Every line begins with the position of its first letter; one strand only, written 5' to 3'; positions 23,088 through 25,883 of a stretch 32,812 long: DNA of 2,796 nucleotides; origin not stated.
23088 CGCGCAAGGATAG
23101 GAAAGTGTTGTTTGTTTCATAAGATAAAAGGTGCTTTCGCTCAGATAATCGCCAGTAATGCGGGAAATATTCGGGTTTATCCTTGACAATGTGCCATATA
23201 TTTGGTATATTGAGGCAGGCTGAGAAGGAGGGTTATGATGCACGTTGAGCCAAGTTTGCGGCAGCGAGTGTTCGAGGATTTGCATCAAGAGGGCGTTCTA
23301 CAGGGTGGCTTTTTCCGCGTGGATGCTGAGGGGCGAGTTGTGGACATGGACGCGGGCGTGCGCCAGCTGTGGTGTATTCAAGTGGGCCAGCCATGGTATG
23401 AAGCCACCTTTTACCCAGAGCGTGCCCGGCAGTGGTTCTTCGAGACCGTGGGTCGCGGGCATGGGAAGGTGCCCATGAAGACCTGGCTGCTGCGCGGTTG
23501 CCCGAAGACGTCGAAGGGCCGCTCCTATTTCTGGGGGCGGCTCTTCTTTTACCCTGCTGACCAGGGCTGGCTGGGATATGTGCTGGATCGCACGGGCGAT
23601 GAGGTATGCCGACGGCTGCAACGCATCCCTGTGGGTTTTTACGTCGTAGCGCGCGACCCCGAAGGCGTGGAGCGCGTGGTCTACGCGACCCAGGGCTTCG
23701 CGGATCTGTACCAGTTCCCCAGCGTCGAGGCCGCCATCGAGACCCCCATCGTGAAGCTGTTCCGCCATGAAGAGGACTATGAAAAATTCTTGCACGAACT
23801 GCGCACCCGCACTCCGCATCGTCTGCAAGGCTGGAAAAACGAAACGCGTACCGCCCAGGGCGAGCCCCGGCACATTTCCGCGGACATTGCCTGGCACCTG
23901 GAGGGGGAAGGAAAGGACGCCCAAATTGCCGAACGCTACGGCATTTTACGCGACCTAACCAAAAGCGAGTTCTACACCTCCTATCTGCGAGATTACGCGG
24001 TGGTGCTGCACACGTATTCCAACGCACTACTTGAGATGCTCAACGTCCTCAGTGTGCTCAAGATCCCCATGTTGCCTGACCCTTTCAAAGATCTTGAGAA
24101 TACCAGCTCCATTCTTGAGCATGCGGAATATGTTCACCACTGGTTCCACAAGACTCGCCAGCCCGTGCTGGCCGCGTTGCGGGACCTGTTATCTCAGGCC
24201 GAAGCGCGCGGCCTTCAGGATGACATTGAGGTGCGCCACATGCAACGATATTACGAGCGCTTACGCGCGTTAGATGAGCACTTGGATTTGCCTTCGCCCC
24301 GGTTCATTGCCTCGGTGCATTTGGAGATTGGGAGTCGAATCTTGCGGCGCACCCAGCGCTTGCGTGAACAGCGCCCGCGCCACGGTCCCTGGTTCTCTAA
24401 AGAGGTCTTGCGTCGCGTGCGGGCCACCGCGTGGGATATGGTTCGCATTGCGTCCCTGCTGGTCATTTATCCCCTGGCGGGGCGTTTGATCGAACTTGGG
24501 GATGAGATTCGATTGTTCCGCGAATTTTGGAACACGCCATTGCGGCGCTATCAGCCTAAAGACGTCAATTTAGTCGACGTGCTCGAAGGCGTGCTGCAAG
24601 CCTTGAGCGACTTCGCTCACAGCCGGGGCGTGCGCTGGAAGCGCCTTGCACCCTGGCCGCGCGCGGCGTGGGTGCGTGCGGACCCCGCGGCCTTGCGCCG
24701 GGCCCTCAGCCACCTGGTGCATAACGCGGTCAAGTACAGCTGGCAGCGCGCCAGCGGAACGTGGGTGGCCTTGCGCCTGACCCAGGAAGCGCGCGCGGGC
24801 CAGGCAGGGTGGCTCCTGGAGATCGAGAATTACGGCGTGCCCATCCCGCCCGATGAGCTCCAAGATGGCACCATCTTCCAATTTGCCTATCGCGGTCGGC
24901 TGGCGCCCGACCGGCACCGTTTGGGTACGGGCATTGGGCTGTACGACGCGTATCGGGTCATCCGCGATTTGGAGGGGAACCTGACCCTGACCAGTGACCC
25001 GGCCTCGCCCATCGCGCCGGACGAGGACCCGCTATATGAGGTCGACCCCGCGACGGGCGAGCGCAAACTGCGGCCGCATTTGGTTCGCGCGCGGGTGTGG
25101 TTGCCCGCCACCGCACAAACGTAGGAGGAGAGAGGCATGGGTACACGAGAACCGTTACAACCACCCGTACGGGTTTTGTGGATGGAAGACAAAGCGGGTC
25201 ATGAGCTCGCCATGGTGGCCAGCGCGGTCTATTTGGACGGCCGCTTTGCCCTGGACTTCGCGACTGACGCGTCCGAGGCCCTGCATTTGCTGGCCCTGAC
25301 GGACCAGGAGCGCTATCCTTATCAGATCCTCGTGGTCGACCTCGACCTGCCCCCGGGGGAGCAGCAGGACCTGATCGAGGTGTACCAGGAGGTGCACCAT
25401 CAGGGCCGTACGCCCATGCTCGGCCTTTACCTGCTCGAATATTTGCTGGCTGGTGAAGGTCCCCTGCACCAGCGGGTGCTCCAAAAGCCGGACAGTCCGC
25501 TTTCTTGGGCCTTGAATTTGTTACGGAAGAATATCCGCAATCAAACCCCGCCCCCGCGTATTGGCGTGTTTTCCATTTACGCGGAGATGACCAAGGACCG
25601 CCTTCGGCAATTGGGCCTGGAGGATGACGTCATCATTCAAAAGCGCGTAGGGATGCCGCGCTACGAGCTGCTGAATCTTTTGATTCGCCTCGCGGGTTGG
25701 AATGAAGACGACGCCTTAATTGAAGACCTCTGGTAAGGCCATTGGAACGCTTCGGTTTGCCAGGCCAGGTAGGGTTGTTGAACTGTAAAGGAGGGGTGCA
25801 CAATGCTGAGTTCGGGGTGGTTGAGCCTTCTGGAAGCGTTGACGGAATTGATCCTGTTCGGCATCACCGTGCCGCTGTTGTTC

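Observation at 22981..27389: Lower-GC three-gene cassette behind a consensus promoter: atypical PAS kinase, receiver, orphan membrane protein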

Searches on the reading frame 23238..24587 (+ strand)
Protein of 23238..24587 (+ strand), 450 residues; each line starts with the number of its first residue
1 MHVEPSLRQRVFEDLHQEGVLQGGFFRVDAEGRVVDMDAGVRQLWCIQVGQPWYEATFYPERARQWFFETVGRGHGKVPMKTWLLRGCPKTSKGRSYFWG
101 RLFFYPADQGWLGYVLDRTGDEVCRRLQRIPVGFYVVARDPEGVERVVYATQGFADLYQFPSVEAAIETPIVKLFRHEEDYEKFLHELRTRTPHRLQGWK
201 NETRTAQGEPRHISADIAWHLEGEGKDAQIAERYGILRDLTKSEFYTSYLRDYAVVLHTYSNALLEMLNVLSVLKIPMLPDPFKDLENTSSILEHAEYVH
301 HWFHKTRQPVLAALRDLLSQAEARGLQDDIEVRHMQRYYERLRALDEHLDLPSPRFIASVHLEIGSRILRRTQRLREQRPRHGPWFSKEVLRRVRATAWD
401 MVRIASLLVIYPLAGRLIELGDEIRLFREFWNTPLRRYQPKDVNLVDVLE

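Call 85: search_solved_structures(query=A9, max_evalue=1, show_alignments=2)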
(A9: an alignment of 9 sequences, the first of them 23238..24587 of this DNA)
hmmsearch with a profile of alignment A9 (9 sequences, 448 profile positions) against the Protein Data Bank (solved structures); distinct sequences matched with E-value up to 1: 38.
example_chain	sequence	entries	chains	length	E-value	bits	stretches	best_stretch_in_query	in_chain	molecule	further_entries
6t74_A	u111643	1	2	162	0.00074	21.8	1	89-129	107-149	Ptaureo1a lov2 domain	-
8pky_A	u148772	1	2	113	0.0027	19.9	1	70-123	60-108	histidine kinase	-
8pm1_A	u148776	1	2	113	0.015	17.4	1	70-123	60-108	histidine kinase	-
6y7r_A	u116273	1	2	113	0.016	17.4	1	70-123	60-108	Multi-sensor hybrid histidine kinase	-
6rhg_A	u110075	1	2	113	0.016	17.4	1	70-123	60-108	Multi-sensor hybrid histidine kinase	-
6rhf_A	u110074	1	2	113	0.016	17.3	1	70-123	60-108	Multi-sensor hybrid histidine kinase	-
6ywq_A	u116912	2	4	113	0.016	17.3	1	70-123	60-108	Multi-sensor hybrid histidine kinase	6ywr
9u5n_A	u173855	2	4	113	0.017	17.3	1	70-123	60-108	histidine kinase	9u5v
7ab6_A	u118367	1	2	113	0.017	17.2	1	70-123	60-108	Multi-sensor hybrid histidine kinase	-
6yx4_A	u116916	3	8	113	0.021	17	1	70-123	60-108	Multi-sensor hybrid histidine kinase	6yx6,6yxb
6ywg_A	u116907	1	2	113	0.021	17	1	70-123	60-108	Multi-sensor hybrid histidine kinase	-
6y7u_A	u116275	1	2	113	0.022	16.9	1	70-123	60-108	Multi-sensor hybrid histidine kinase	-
6yxc_A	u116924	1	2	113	0.022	16.9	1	70-123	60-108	Multi-sensor hybrid histidine kinase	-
7ab7_A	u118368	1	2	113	0.022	16.9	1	70-123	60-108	Multi-sensor hybrid histidine kinase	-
6i23_A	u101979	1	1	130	0.022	16.9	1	63-121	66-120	Aureochrome1-like protein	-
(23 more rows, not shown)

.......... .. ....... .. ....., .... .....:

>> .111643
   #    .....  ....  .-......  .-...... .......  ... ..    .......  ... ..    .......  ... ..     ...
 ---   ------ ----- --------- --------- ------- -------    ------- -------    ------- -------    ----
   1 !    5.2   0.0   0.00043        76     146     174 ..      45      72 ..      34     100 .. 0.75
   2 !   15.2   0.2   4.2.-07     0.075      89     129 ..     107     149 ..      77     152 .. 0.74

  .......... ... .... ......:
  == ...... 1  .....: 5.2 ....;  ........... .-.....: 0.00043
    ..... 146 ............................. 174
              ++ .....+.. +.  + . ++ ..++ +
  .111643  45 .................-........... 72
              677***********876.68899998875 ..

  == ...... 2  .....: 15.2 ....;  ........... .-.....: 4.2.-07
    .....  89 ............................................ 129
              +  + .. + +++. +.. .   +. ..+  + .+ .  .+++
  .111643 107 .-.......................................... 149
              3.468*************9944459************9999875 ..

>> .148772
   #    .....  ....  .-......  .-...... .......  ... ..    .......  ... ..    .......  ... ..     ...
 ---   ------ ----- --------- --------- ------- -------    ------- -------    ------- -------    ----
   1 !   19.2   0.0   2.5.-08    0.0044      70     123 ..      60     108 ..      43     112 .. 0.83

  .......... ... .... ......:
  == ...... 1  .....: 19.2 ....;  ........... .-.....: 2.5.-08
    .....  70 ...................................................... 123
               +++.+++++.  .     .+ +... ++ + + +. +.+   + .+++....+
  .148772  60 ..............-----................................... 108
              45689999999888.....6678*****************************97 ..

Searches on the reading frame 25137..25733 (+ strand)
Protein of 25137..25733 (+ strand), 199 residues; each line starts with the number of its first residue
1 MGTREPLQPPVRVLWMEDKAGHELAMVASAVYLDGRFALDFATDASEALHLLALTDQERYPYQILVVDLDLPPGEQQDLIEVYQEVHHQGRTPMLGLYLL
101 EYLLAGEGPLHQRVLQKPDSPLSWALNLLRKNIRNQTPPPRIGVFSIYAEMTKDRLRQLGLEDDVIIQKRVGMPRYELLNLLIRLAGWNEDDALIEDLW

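Call 3: search_protein_families(library=pfam, proteins=[window:25137-25733:+], max_evalue=1)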
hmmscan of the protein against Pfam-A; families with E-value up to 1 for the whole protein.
window:25137-25733:+ (199 aa): 0 families

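Call 4: search_protein_families(library=ncbifam, proteins=[window:25137-25733:+], max_evalue=1)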
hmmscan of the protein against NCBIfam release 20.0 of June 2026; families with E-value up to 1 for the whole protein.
window:25137-25733:+ (199 aa): 0 families
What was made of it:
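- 25137..25736 (+): Gene 2: a stand-alone, highly divergent receiver (REC-like) protein of 199 aa. The invariant residues are E17-D18, D68 (inferred acceptor, codon 25338-25340), S146 and K169. There is an insertion of about 21 aa right after D68-L-D-L and a second insertion between alpha-3 and beta-4. No Pfam or NCBIfam hit (calls 3, 4).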

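Call 7: search_protein_families(library=padloc, proteins=[window:25137-25733:+], max_evalue=1)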
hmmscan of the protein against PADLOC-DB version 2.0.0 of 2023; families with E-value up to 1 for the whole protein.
window:25137-25733:+ (199 aa): 0 families

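Call 8: search_solved_structures(query=window:25137-25733:+, max_evalue=10, show_alignments=2)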
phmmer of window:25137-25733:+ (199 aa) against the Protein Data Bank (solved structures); distinct sequences matched with E-value up to 10: 2.
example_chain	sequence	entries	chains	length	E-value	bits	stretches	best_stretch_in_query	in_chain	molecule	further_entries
6xvu_A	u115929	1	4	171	0.2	15.1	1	7-95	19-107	Response regulator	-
3grc_A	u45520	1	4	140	0.22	14.9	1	7-110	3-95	Sensor protein, Kinase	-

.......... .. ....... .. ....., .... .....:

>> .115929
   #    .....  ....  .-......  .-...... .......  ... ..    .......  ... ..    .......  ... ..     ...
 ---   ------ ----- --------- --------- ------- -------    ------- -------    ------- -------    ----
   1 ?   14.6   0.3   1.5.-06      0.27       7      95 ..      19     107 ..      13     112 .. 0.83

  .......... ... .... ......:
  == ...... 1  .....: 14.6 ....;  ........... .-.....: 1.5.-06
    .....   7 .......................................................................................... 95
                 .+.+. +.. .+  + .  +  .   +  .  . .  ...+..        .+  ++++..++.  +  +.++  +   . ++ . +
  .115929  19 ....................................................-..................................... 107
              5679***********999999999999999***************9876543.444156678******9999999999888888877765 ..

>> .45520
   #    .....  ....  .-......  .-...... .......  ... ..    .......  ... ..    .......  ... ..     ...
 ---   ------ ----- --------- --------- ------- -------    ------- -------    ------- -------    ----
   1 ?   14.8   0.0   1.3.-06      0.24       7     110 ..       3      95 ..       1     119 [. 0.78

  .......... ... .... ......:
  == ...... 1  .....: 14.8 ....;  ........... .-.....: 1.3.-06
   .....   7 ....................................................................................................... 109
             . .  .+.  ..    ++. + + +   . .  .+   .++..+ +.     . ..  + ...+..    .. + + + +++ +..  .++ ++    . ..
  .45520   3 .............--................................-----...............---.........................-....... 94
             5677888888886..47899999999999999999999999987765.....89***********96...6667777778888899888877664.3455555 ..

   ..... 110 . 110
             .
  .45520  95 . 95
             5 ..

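Call 10: find_homologous_proteins(query=window:25137-25733:+)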
Query window:25137-25733:+ (199 aa): 2 proteins with E <= 0.001 among 236 candidates.
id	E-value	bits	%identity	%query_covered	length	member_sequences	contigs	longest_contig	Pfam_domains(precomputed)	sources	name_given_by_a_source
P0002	1.4e-127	442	100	100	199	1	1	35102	-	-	-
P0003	5.4e-104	365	84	100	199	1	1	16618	-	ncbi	-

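Call 35: predict_structure(alignment_id=A3)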
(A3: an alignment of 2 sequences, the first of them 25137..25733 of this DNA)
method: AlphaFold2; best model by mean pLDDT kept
length: 199 residues; sequences in the alignment: 2
mean_pLDDT: 45.3   pTM: 0.41
mean pLDDT of the five models: 45.3, 40.0, 38.0, 36.8, 32.7
residues with pLDDT >= 90: 0; 70-90: 0; 50-70: 68; < 50: 131
segments of 3 or more residues with pLDDT < 50: 1-65, 136-199
pLDDT, mean of each block of 10 residues (from residue 1): 36 45 40 30 44 42 48 59 59 53 52 63 64 51 38 39 29 38 41 31
secondary structure, 60 per line:
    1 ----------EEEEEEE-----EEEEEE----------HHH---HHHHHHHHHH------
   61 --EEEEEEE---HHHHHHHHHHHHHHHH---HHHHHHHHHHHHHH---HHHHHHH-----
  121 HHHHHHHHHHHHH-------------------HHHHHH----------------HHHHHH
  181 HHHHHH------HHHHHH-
elements in order: E11-17 E23-28 H45-54 E63-69 H73-88 H92-105 H109-115 H121-133 H153-158 H175-186 H193-198
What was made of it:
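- The receiver does not reach any Pfam threshold, and its AF2 model was unusable (pLDDT 45, call 35).
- Tried and rejected: AF2 of gene 2 using the only two permitted sequences gave pLDDT 45 (call 35).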

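Call 45: search_solved_structures(query=A6, max_evalue=10, show_alignments=3)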
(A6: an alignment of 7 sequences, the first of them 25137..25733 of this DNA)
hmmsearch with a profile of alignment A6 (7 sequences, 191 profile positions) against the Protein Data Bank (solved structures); distinct sequences matched with E-value up to 10: 11.
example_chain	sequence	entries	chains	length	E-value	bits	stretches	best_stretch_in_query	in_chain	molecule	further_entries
2lpm_A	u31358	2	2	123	0.0032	20.7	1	1-64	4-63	Two-component response regulator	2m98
6xvu_A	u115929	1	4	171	0.031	17.5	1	4-81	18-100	Response regulator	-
4hnr_A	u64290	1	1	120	0.034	17.4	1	7-77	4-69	Chemotaxis protein CheY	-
4h60_A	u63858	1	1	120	0.034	17.3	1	8-77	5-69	Chemotaxis protein CheY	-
8pdc_A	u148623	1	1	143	0.081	16.1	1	5-66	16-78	histidine kinase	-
3grc_A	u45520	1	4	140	0.097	15.9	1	6-78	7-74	Sensor protein, Kinase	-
6mtz_A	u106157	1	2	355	0.27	14.4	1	30-127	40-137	HepC.19480.a.B1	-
4q7e_A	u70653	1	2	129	0.42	13.8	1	7-79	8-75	Response regulator of a two component regulatory system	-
3kht_A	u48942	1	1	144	0.45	13.7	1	1-68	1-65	Response regulator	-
8avv_A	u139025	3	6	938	0.53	13.4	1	4-77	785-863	Bacteriophytochrome,Response regulator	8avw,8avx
28tm_A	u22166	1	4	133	1.1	12.4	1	9-79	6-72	C-terminal domain of PAS domain-containing hybrid sensor histidine kinase/response regulat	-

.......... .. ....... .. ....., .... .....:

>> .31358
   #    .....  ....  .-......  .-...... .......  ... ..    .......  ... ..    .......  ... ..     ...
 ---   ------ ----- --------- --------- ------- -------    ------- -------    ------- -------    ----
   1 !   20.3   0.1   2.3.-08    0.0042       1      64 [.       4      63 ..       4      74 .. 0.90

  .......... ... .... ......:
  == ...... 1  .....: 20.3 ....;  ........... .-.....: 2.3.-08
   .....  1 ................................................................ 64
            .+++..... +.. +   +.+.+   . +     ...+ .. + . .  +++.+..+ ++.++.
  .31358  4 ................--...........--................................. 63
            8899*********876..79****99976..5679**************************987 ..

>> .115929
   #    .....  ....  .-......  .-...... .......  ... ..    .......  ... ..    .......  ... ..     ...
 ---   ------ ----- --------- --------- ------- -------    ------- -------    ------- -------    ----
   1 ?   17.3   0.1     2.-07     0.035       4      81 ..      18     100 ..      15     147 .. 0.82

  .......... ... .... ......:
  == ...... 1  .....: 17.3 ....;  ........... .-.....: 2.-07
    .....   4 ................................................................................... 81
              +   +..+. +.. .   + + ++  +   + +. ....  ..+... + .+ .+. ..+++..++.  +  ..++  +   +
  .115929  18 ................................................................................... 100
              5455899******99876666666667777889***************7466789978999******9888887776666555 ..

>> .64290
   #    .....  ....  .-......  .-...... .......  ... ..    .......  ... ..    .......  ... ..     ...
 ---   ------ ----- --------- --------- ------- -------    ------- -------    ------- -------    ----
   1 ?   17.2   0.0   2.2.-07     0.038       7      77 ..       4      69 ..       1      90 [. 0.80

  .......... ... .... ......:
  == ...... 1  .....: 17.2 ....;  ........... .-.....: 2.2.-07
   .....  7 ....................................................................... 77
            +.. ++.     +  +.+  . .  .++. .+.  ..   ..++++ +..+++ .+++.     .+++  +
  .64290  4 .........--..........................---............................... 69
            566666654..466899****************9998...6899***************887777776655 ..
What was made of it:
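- On CheY-like receiver domain (Response_reg, PF00072): PDB alignments place ED on ED and D68 on the acceptor Asp (calls 8, 45).
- Closest known: HWE/HisKA_2 kinases with FAT-GUY-type single-domain receivers. Same: The best PDB hit of the receiver profile is 2lpm (call 45).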

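Call 46: search_protein_families(library=pfam, alignment_id=A6, max_evalue=10)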
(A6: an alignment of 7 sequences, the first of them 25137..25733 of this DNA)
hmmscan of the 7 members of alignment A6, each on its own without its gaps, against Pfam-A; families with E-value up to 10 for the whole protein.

A. member 1, window:25137-25733:+ (199 aa): 0 families

B. families by the number of members that match (of 7 scanned): 2 families
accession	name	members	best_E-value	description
PF00072.30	Response_reg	2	0.038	Response regulator receiver domain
PF23989.1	PilB3_C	1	0.51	PilB3-like, C-terminal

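Call 88: fold_search(model_id=the predicted structure, library=pdb)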
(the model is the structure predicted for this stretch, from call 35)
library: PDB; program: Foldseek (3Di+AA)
matches with E <= 10: 127; with E <= 0.001: 0
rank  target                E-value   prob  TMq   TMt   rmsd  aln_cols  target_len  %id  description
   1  4hhh_S                3.4e-01  0.20  0.17  0.24  10.6        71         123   17  Structure of Pisum sativum Rubisco (released 2012-10-31)
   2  4xrp_B                3.4e-01  0.03  0.11  0.07  28.5       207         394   14  Structure of the Pnkp1/Rnl/Hen1 RNA repair complex (released 2015-04-22)
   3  9o49_I                4.0e-01  0.18  0.17  0.25  10.5        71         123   14  Cryo-EM structure of Rubisco with hetero small subunit 1A3B form I (released 2026-04-08)
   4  4mkv_S                4.8e-01  0.18  0.17  0.24   9.7        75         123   17  Structure of Pisum sativum Rubisco with ABA (released 2013-10-16)
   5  8qj0_S                5.8e-01  0.14  0.16  0.24  10.8        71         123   17  Room-temperature Serial Synchrotron Crystallography structure of Spinacia oleracea RuBisCO (released 2024-05-29)
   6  4an8_A                7.3e-01  0.04  0.12  0.07  16.1       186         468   13  Structure of Thermus thermophilus CasA (Cse1) (released 2012-05-02)
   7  9o49_J                7.8e-01  0.14  0.16  0.24  10.3        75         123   12  Cryo-EM structure of Rubisco with hetero small subunit 1A3B form I (released 2026-04-08)
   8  5wsk_E                9.3e-01  0.08  0.14  0.21  11.1        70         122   13  Structure of Ribulose-1,5-bisphosphate carboxylase/oxygenase from wheat (released 2018-02-14)
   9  1yax_A                1.0e+00  0.05  0.11  0.13  14.3        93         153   12  Cystal structure Analysis of S.typhimurium PhoQ sensor domain with Calcium (released 2005-12-27)
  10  3axm_S                1.1e+00  0.10  0.16  0.23  10.2        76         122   16  Structure of rice Rubisco in complex with 6PG (released 2012-04-11)
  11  8ygo_C                1.2e+00  0.08  0.13  0.17  16.3        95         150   13  The complex by DSR2-CTD-SPR with NAD (released 2025-03-05)
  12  7e1v_A                1.2e+00  0.02  0.11  0.07  22.4       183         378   16  Cryo-EM structure of apo hybrid respiratory supercomplex consisting of Mycobacterium tuberculosis complexIII and Mycob (released 2021-10-13)
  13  9mur_I                1.3e+00  0.09  0.16  0.24  10.8        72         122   15  Cryo-EM structure of Rubisco from Arabidopsis thaliana with the 2B small subunit isoform (released 2026-01-21)
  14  6kyi_S                1.6e+00  0.05  0.15  0.21   9.9        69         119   20  Rice Rubisco in complex with sulfate ions (released 2020-09-16)
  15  9n37_I                1.8e+00  0.08  0.16  0.25  10.8        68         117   13  Cryo-EM structure of Rubisco from Arabidopsis thaliana with the 1A small subunit isoform (released 2026-02-04)
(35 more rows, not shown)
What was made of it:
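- On CheY-like receiver domain (Response_reg, PF00072): The AF2 model built from 2 sequences has pLDDT 45 (call 35), and its Foldseek matches are meaningless (call 88).
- Tried and rejected: Foldseek with that model returned noise such as Rubisco small subunits (call 88), so it was disregarded.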
